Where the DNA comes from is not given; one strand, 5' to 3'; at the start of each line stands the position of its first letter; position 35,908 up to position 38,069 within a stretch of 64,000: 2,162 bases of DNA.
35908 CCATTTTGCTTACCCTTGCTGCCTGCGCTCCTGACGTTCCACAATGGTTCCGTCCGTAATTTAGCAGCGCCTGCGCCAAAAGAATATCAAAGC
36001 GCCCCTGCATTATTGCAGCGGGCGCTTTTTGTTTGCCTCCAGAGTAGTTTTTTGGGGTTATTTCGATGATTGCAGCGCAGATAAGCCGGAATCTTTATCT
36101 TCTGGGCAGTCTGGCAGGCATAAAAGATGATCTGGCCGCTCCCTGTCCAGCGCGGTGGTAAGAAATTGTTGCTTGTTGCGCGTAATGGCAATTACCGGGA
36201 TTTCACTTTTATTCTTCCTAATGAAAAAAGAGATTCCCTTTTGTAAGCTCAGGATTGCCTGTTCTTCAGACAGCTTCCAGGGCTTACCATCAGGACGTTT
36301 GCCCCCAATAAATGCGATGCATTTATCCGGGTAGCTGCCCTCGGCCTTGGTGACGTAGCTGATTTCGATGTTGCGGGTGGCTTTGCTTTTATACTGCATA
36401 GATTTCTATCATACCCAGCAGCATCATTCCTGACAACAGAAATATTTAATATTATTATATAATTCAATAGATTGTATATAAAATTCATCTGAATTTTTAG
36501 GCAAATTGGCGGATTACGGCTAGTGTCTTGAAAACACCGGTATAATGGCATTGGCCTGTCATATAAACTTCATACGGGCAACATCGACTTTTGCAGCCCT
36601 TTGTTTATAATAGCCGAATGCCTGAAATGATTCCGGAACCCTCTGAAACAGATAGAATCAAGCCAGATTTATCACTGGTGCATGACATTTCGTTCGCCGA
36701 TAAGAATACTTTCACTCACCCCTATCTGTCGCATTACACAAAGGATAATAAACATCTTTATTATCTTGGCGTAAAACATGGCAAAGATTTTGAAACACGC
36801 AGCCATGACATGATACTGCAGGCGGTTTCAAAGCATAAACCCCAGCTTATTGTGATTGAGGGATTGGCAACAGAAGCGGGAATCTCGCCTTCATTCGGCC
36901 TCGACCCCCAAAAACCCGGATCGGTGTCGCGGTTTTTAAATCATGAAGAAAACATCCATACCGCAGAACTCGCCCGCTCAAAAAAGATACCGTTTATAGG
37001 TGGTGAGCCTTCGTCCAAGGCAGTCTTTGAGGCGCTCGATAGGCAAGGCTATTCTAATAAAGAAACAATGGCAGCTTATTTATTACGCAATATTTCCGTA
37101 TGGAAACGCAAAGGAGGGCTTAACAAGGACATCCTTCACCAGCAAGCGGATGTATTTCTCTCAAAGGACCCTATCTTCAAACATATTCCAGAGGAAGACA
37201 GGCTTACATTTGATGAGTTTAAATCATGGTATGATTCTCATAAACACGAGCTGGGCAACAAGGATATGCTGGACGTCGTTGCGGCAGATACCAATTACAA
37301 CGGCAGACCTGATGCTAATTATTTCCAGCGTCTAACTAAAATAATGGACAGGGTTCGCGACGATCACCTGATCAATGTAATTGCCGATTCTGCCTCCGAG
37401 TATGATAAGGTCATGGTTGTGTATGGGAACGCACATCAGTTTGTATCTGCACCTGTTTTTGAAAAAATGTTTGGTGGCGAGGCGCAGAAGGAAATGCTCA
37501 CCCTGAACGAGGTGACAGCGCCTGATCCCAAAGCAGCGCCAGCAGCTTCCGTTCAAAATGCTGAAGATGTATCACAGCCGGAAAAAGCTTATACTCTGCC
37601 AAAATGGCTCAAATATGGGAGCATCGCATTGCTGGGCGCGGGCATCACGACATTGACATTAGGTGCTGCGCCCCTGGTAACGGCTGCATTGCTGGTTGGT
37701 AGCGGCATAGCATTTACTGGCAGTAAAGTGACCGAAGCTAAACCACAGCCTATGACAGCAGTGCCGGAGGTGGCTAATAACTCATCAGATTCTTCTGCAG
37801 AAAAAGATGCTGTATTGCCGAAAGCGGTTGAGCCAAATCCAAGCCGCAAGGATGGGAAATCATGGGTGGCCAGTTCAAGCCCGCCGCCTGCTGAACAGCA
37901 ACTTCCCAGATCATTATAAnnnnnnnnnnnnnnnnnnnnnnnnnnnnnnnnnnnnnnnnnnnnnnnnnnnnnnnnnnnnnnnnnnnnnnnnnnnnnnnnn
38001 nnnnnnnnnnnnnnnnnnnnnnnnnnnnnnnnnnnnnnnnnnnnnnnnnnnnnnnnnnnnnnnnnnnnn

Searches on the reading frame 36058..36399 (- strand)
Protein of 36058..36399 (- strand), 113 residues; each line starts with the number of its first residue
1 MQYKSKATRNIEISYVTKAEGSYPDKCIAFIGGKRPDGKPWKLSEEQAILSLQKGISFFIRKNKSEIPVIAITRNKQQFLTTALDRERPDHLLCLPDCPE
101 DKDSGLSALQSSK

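Call 7: search_protein_families(library=pfam, proteins=[window:36058-36399:-], max_evalue=1)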
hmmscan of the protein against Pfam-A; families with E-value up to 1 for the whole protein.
window:36058-36399:- (113 aa): 1 family
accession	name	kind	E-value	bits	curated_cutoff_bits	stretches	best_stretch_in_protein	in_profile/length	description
PF13031.12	DUF3892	-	0.0015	19.4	22.3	1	32-96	18-71/71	Protein of unknown function (DUF3892)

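Call 9: search_protein_families(library=phrogs, proteins=[window:36058-36399:-], max_evalue=0.1)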
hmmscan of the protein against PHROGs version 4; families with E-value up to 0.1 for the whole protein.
window:36058-36399:- (113 aa): 1 family
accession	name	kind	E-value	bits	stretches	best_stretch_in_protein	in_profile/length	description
phrog_8224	-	unknown function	0.006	17.9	1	42-98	32-91/91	-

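Call 69: search_protein_families(library=padloc, proteins=[window:36058-36399:-], max_evalue=0.1)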
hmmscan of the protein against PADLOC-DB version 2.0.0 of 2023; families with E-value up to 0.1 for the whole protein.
window:36058-36399:- (113 aa): 0 families

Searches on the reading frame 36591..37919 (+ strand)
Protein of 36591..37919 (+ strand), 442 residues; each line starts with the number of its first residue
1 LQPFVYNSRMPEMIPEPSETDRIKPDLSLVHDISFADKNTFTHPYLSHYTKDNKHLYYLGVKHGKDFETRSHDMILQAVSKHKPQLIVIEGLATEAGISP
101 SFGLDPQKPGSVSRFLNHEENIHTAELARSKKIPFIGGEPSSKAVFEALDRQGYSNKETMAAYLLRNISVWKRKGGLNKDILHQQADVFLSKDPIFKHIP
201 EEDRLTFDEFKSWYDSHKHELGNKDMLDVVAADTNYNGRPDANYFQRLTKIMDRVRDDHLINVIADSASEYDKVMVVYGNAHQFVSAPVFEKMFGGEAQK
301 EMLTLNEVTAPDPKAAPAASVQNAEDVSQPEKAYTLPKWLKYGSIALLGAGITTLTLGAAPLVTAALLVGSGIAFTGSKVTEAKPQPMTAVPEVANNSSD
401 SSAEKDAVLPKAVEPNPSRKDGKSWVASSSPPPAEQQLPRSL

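Call 7: search_protein_families(library=pfam, proteins=[window:36591-37919:+], max_evalue=1)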
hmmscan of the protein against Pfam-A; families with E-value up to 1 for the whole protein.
window:36591-37919:+ (442 aa): 0 families

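Call 9: search_protein_families(library=phrogs, proteins=[window:36591-37919:+], max_evalue=0.1)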
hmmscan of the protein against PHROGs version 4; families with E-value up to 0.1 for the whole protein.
window:36591-37919:+ (442 aa): 0 families

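Call 19: find_related_loci(query=A1, collection=genome_contigs, flank=10000)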
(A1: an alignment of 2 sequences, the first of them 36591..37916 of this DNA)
Query A1 (442 aa) in genome_contigs; peptide patterns used: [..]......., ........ (x = any residue, [..] = any of these).
25 stretches matched a pattern, but none encodes a relative of the query by tblastn (E <= 1e-3).

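Call 69: search_protein_families(library=padloc, proteins=[window:36591-37919:+], max_evalue=0.1)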
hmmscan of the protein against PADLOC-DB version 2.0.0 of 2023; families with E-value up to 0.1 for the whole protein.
window:36591-37919:+ (442 aa): 0 families
